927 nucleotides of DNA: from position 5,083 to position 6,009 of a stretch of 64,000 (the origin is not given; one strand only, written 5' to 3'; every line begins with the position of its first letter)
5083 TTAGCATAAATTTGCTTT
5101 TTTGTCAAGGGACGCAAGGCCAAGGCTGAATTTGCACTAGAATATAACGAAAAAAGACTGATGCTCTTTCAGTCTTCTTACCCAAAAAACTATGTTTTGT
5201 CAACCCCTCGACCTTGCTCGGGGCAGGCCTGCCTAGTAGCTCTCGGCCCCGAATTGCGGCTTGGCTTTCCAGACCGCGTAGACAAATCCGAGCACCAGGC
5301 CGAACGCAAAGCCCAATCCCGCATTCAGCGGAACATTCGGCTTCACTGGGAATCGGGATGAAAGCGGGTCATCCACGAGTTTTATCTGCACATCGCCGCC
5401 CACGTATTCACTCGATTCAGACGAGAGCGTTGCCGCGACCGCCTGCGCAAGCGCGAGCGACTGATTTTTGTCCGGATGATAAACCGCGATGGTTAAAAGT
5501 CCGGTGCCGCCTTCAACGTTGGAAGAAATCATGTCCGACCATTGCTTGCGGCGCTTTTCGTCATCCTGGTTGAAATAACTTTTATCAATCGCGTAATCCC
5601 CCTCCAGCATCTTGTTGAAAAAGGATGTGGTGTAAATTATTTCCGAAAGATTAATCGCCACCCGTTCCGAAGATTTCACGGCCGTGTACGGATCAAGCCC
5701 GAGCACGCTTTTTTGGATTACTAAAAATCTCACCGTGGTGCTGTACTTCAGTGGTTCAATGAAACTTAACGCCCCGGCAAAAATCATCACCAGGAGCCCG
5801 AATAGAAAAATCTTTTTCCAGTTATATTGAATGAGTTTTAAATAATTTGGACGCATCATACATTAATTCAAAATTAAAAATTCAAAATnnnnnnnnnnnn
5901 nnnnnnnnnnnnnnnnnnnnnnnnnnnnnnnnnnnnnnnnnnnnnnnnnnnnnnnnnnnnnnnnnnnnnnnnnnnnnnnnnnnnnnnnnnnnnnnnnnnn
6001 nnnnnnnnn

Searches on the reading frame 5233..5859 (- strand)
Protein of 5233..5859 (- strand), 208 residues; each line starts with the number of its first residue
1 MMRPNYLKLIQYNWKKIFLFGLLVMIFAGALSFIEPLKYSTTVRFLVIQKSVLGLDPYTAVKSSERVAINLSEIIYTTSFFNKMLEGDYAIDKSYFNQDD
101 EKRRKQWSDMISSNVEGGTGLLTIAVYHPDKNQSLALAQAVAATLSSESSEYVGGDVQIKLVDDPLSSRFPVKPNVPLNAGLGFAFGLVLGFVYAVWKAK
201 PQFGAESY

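Call 41: search_protein_families(library=pfam, proteins=[window:5233-5859:-], max_evalue=0.001)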
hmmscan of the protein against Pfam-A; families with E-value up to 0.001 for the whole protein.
window:5233-5859:- (208 aa): 1 family
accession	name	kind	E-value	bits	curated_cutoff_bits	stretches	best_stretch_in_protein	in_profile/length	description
PF02706.20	Wzz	-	0.00086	20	25.5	1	7-52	9-54/91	Chain length determinant protein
